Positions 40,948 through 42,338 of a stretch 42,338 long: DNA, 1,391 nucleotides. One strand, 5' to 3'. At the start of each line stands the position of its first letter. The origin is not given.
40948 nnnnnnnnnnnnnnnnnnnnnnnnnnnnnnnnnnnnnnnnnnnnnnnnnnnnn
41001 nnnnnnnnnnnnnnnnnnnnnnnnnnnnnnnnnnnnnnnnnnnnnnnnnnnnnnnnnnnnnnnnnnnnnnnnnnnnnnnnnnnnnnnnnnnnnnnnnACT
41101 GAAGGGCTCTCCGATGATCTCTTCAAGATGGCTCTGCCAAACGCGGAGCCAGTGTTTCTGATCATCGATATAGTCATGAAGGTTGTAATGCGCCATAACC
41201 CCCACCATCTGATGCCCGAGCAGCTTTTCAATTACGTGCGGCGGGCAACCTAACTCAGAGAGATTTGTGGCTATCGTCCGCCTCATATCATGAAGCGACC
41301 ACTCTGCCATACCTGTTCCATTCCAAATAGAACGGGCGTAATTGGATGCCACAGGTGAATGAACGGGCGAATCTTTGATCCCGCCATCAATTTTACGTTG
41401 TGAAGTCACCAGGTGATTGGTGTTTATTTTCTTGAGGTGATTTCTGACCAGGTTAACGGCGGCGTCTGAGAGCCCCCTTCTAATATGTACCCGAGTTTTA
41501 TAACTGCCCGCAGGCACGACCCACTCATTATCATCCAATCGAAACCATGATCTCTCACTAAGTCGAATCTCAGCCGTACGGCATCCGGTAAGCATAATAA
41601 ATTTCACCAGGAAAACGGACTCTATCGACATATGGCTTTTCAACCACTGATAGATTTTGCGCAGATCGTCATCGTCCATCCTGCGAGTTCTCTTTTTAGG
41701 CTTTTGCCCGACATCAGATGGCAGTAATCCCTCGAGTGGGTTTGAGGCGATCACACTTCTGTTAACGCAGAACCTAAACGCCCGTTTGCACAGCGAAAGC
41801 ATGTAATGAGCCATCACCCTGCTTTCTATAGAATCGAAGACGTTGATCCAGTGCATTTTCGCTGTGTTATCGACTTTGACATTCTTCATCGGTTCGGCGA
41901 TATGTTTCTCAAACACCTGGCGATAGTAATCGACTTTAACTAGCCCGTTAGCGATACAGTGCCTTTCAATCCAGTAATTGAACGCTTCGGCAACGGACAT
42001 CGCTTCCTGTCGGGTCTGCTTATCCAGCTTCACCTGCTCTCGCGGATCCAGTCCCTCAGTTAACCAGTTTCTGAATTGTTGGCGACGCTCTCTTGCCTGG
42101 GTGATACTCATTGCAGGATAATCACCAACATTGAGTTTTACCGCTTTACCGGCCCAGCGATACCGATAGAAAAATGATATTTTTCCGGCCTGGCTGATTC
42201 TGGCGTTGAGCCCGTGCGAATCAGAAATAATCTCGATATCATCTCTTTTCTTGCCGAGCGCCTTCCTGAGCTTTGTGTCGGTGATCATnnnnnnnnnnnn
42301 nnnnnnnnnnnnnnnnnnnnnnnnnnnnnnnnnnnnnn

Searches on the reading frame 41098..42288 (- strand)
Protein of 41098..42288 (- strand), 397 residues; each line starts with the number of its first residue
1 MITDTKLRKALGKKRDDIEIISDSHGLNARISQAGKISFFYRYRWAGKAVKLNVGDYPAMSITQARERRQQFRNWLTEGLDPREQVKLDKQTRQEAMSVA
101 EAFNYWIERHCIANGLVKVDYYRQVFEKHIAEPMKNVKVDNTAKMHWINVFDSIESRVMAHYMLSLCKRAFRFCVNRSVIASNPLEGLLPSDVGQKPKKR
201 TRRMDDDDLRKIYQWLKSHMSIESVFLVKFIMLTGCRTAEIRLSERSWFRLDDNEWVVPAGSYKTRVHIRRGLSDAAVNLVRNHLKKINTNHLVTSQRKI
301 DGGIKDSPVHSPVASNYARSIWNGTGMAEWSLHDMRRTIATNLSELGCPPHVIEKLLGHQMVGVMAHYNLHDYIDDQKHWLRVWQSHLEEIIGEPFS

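Call 31: search_protein_families(library=pfam, proteins=[window:41098-42279:-])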
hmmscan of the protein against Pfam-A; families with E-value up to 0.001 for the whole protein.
window:41098-42279:- (394 aa): 2 families
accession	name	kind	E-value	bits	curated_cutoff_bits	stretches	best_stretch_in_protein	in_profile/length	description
PF13356.12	Arm-DNA-bind_3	-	2.3e-17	63.3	27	1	1-84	3-81/83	Arm DNA-binding domain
PF00589.27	Phage_integrase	-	7.7e-17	62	27.1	1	200-368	2-168/172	Phage integrase family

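Call 32: search_dna_similar(query=window:41098-42288:-, collection=phages, mode=protein, max_rows=60, max_evalue=1e-30)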
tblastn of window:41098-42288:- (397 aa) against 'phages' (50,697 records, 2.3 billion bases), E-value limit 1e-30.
Records with a match: 274; places in all: 275; records where one place covers at least 80% of the query: 274.
Best place of each record, by identity: >=99% 10; 60-80% 1; <60% 263.
By first word of the organism name: Stx2a-converting 110; Escherichia 45; Klebsiella 25; Enterobacteria 18; Stx2-converting 17; Stx2c-converting 17; Stx1a-converting 14; Salmonella 8; Vibrio 5; Stx1 4; and 8 more.
By host as written in the record: - 155; Escherichia coli 22; Klebsiella pneumoniae 13; Escherichia coli K-12 5; Escherichia coli K514 (EHEC) 5; Escherichia coli O157:H7 4; Escherichia coli str. K-12 substr. MG1655 2; Klebsiella pneumoniae ST11-VIM1 2; and 48 more.
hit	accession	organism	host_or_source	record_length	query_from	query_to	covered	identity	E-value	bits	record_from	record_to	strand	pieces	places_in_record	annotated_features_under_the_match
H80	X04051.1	Enterobacteria phage phi80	-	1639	1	397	100%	100.0%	0e+0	830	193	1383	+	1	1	unnamed protein product; pot. int-polypeptide (aa 1-416) (longest ... | unnamed protein product; xis-polypeptide (aa 1-65)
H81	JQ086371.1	Enterobacteria phage HK225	Escherichia coli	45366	1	397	100%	100.0%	0e+0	830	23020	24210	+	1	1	integrase | excisionase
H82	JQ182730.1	Enterobacteria phage mEp237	Escherichia coli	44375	1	397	100%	100.0%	0e+0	830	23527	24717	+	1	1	integrase | hypothetical protein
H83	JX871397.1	Enterobacteria phage phi80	Escherichia coli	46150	1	397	100%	100.0%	0e+0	830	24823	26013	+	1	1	int: integrase | terminator | xis: excisionase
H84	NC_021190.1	Enterobacteria phage phi80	Escherichia coli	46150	1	397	100%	100.0%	0e+0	830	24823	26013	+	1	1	int: site-specific integrase | terminator | xis: excisionase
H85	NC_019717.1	Enterobacteria phage HK225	Escherichia coli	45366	1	397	100%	100.0%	0e+0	830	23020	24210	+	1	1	site-specific integrase | excisionase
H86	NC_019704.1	Enterobacteria phage mEp237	Escherichia coli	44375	1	397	100%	100.0%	0e+0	830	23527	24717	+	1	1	site-specific integrase | excisionase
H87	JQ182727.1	Escherichia phage mEpX1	Escherichia coli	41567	1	397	100%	99.5%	0e+0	828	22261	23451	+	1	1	integrase | hypothetical protein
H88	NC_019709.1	Escherichia phage mEpX1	Escherichia coli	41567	1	397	100%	99.5%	0e+0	828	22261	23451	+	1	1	site-specific integrase | excisionase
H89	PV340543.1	Escherichia phage mEpX1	Escherichia coli str. K-12 substr. ...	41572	1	397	100%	99.5%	0e+0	828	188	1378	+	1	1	integrase | excisionase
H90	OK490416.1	Klebsiella phage Kp4864-1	Klebsiella pneumoniae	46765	1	396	100%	77.0%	0e+0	667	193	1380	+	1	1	record has no annotation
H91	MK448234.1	Klebsiella phage ST11-VIM1phi8.2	Klebsiella pneumoniae ST11-VIM1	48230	1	396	100%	52.0%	3e-138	441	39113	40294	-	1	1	integrase family site-especific recombinase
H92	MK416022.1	Klebsiella phage ST846-OXA48phi9.2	Klebsiella pneumoniae ST846-OXA48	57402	1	396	100%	52.0%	8e-138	440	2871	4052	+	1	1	site-specific integrase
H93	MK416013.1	Klebsiella phage ST16-OXA48phi5.1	Klebsiella pneumoniae ST16-OXA48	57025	1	396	100%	51.8%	2e-137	439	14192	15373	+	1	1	site-specific recombinase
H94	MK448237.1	Klebsiella phage ST974-OXA48phi18.2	Klebsiella pneumoniae ST974-OXA48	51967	1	396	100%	51.8%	2e-137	438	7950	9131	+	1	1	integrase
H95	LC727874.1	Stx2a-converting phage Stx2a_JNE202033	-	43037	1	397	100%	51.6%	5e-138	440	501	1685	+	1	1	record has no annotation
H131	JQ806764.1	Salmonella phage vB_SosS_Oslo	Salmonella serovar Winston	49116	2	384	96%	34.2%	3e-64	228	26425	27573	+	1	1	integrase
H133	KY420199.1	Proteus phage vB_PvuS_Pm34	Proteus vulgaris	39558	1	377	95%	34.6%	4e-66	233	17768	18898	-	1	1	integrase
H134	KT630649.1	Salmonella phage SEN34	Salmonella enterica subsp. diarizonae ...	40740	2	378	95%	33.9%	2e-50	187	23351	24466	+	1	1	integrase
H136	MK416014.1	Klebsiella phage ST16-OXA48phi5.3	Klebsiella pneumoniae ST16-OXA48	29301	2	378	95%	33.8%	5e-55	201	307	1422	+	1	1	integrase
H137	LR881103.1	Escherichia phage vB_KppS-Ant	induced prophage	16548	2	393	99%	32.4%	3e-60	216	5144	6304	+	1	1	integrase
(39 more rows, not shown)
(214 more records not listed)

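Call 33: get_annotated_region(hit=H91, flank=1500)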
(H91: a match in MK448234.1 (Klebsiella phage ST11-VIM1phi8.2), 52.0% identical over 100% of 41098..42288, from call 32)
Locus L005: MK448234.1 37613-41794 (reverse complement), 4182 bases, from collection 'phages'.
description: Klebsiella phage ST11-VIM1phi8.2, complete genome.
organism: Klebsiella phage ST11-VIM1phi8.2 (NCBI taxid 2555911)
taxonomy: Viruses; Duplodnaviria; Heunggongvirae; Uroviricota; Caudoviricetes
host: Klebsiella pneumoniae ST11-VIM1; source: -; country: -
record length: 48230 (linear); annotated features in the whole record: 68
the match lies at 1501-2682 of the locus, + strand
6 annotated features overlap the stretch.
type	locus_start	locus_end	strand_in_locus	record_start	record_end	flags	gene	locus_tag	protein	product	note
CDS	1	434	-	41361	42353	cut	-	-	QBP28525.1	peptide transport system ATP-binding protein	Peptide transport system ATP-binding protein SapD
CDS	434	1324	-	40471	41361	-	-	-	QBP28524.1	peptite ABC transporter permease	Peptite ABC transporter permease SapC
CDS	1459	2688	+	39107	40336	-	-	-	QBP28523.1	integrase family site-especific recombinase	-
CDS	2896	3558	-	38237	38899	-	-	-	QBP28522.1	DNA methyltransferase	-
CDS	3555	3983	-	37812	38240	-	-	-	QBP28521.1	hypothetical protein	-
CDS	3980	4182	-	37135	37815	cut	-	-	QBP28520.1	exonuclease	-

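Call 34: get_annotated_region(hit=H90, flank=1500)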
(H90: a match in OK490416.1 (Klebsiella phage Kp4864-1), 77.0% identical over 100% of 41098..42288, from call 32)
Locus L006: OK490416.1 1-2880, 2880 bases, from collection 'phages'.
description: UNVERIFIED: Klebsiella phage Kp4864-1, complete genome.
organism: Klebsiella phage Kp4864-1 (NCBI taxid 2895873)
taxonomy: Viruses; Duplodnaviria; Heunggongvirae; Uroviricota; Caudoviricetes
host: Klebsiella pneumoniae; source: -; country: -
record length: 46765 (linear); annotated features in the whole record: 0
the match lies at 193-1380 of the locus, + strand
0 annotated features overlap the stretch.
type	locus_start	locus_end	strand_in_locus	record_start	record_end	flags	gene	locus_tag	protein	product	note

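Call 36: get_annotated_region(hit=H95, flank=1500)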
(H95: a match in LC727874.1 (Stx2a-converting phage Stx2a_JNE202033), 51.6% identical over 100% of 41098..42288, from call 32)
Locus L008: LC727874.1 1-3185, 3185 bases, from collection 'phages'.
description: Stx2a-converting phage Stx2a_JNE202033 DNA, complete genome.
organism: Stx2a-converting phage Stx2a_JNE202033 (NCBI taxid 2977468)
taxonomy: Viruses; Duplodnaviria; Heunggongvirae; Uroviricota; Caudoviricetes
host: -; source: -; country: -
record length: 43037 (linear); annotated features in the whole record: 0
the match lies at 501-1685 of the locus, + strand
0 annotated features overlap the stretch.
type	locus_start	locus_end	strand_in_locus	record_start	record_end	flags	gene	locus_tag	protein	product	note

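Call 40: find_related_loci(query=window:41098-42288:-, collection=genome_contigs, flank=1500)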
Query window:41098-42288:- (397 aa) in genome_contigs; peptide patterns used: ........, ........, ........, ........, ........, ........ (x = any residue, [..] = any of these).
45 stretches matched a pattern; 6 encode a relative of the query (tblastn E <= 1e-3); 6 distinct loci.
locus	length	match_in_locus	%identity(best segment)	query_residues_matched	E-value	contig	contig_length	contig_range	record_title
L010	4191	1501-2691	86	1-397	0e+0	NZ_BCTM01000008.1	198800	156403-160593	Kluyvera cryocrescens NBRC 102467, whole genome shotgun sequence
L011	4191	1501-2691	85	1-397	0e+0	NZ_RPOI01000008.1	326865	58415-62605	Citrobacter youngae strain CCUG 30791 citrobacter_youngae_CCUG30791T_0000008, whole genome shotgun sequence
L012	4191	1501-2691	85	1-397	0e+0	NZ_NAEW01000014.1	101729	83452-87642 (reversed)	Citrobacter braakii strain ATCC 51113 CbraakiiATCC_L001_NODE_14_length_101729__21.8629, whole genome shotgun sequence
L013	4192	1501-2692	81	1-397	0e+0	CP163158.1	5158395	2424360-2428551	Citrobacter murliniae strain 24249 chromosome, complete genome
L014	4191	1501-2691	87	1-397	0e+0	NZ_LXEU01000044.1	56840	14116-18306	Kluyvera georgiana ATCC 51603 Sequence00044, whole genome shotgun sequence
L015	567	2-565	100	124-311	7e-141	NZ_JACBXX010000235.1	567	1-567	Streptococcus danieliae strain STR NODE_206_length_567_cov_1.32955_ID_411, whole genome shotgun sequence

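Call 42: find_related_loci(query=window:41098-42288:-, collection=viral_contigs, flank=1500)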
Query window:41098-42288:- (397 aa) in viral_contigs; peptide patterns used: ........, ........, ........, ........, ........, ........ (x = any residue, [..] = any of these).
83 stretches matched a pattern; 81 encode a relative of the query (tblastn E <= 1e-3); the best 80 are kept; 80 distinct loci.
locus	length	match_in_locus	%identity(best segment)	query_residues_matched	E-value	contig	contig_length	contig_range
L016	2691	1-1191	100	1-397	0e+0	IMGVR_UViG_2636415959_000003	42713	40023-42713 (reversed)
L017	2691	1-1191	100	1-397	0e+0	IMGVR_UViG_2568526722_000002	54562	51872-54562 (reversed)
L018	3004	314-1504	100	1-397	0e+0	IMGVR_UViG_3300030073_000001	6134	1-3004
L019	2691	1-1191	100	1-397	0e+0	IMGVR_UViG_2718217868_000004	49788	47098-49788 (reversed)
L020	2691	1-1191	100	1-397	0e+0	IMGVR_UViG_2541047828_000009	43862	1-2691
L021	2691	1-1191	100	1-397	0e+0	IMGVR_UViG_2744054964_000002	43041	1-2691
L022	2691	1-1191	100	1-397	0e+0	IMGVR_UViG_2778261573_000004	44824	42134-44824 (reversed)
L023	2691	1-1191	100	1-397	0e+0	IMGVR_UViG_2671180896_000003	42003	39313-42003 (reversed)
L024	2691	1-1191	100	1-397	0e+0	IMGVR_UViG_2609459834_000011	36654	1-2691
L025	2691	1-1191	100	1-397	0e+0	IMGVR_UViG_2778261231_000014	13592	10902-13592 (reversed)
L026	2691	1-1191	100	1-397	0e+0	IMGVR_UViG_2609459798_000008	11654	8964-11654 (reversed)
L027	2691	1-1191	100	1-397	0e+0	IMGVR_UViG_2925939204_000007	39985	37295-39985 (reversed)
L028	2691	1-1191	100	1-397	0e+0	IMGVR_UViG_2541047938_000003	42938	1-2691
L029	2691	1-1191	100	1-397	0e+0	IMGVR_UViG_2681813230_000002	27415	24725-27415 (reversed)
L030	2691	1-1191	100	1-397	0e+0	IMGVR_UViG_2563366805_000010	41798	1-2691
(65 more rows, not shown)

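Call 50: get_annotated_region(hit=H131, flank=900)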
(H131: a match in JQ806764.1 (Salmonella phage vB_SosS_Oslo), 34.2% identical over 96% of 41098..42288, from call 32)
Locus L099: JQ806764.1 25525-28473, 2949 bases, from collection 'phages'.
description: Salmonella phage vB_SosS_Oslo, complete genome.
organism: Salmonella phage vB_SosS_Oslo (NCBI taxid 1168549)
taxonomy: Viruses; Duplodnaviria; Heunggongvirae; Uroviricota; Caudoviricetes
host: Salmonella serovar Winston; source: sewage; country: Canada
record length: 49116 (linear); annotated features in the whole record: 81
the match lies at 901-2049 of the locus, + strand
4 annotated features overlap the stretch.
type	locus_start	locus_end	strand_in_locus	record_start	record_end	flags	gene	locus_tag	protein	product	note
CDS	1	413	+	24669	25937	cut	-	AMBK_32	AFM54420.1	error-prone lesion bypass DNA polymerase V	UmuC; similar to YP_001176938.1 DNA polymerase V subunit UmuC [Enterobacter sp. 638]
CDS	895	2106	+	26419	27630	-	-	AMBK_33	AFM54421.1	integrase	similar to EGB69048.1 phage integrase [Escherichia coli TA007]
CDS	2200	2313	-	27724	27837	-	-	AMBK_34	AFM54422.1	hypothetical protein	-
CDS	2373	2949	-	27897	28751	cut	-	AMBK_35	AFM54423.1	EaA protein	similar to EGE63863.1 hypothetical protein ECSTEC7V_3039 [Escherichia coli STEC_7v]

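Call 51: get_annotated_region(hit=H133, flank=900)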
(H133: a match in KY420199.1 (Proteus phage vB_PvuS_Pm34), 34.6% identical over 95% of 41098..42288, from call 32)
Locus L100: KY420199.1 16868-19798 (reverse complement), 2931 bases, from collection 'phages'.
description: Proteus phage vB_PvuS_Pm34, complete genome.
organism: Proteus phage vB_PvuS_Pm34 (NCBI taxid 1933093)
taxonomy: Viruses; Duplodnaviria; Heunggongvirae; Uroviricota; Caudoviricetes; Hendrixvirinae
host: Proteus vulgaris; source: -; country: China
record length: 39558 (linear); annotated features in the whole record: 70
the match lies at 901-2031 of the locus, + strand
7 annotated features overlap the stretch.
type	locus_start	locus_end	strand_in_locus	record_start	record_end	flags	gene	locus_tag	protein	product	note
CDS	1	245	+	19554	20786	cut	-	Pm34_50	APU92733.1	tail fibers protein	gp50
CDS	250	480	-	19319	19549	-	-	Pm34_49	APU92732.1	DNA polymerase III theta subunit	gp49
CDS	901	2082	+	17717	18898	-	-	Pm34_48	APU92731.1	integrase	gp48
CDS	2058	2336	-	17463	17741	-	-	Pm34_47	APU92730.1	hypothetical protein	gp47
CDS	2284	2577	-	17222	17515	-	-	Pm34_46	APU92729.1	hypothetical protein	gp46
CDS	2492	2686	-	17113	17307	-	-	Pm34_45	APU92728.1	hypothetical protein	gp45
CDS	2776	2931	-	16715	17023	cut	-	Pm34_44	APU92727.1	hypothetical protein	gp44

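Call 52: get_annotated_region(hit=H134, flank=900)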
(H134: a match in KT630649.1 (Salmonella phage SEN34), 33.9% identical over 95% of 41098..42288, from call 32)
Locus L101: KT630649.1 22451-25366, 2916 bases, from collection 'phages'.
description: Salmonella phage SEN34, complete genome.
organism: Salmonella phage SEN34 (NCBI taxid 1647463)
taxonomy: Viruses; Duplodnaviria; Heunggongvirae; Uroviricota; Caudoviricetes; Brunovirus; Brunovirus SEN34
host: Salmonella enterica subsp. diarizonae 519/03 IIIb; source: feces; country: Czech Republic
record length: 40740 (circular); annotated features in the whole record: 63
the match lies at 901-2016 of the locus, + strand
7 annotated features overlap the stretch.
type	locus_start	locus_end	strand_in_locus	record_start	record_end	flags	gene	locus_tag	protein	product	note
CDS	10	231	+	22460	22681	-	-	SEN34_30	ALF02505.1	hypothetical protein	-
CDS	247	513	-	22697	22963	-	-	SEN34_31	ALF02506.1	hypothetical protein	-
CDS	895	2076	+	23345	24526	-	-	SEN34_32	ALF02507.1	integrase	-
CDS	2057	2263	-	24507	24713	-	-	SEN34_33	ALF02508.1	hypothetical protein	-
CDS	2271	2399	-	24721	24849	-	-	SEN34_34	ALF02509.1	hypothetical protein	-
CDS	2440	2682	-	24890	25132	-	-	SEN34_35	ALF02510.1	hypothetical protein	-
CDS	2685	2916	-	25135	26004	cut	-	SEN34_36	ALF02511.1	methyl-directed repair DNA adenine methylase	-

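Call 69: search_solved_structures(query=window:41098-42288:-, max_evalue=0.01)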
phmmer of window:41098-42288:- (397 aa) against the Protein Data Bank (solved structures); distinct sequences matched with E-value up to 0.01: 3.
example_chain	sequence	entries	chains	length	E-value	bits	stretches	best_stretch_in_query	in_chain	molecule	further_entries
3jtz_A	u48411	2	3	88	7.1e-09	38.3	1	2-78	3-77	Integrase | CP4-like integrase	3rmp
3ju0_A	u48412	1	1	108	5.6e-08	35.3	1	2-97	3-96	Phage integrase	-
2kj5_A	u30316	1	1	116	0.002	20.3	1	94-197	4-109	Phage integrase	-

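Call 81: get_annotated_region(hit=H137, flank=700)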
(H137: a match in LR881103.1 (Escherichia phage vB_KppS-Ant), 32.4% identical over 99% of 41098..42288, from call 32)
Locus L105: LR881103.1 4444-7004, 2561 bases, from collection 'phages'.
description: Escherichia phage vB_KppS-Ant genome assembly, chromosome: 1.
organism: Escherichia phage vB_KppS-Ant (NCBI taxid 2762812)
taxonomy: Viruses; Duplodnaviria; Heunggongvirae; Uroviricota; Caudoviricetes
host: -; source: induced prophage; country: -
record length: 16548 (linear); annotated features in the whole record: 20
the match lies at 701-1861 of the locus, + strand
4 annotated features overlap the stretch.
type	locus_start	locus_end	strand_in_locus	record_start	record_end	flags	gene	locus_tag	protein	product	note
CDS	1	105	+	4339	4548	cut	-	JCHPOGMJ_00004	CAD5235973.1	hypothetical protein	-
CDS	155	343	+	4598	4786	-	-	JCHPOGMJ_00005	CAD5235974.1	hypothetical protein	-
CDS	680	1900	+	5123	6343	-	-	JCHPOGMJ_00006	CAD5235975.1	integrase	-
CDS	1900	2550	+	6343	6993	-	-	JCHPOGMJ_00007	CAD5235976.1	hypothetical protein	-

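Call 82: get_annotated_region(hit=H136, flank=700)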
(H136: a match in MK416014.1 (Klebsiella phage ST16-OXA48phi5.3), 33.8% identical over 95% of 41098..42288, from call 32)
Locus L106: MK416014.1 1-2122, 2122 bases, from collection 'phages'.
description: Klebsiella phage ST16-OXA48phi5.3, complete genome.
organism: Klebsiella phage ST16-OXA48phi5.3 (NCBI taxid 2510482)
taxonomy: Viruses; Duplodnaviria; Heunggongvirae; Uroviricota; Caudoviricetes
host: Klebsiella pneumoniae ST16-OXA48; source: -; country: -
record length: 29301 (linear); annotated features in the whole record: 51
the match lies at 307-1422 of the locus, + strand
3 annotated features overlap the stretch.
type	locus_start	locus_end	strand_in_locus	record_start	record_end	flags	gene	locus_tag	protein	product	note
CDS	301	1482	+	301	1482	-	-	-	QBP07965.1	integrase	-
CDS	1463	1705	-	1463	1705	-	-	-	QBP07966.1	AlpA family transcriptional regulator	-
CDS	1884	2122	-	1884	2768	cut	-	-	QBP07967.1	hypothetical protein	-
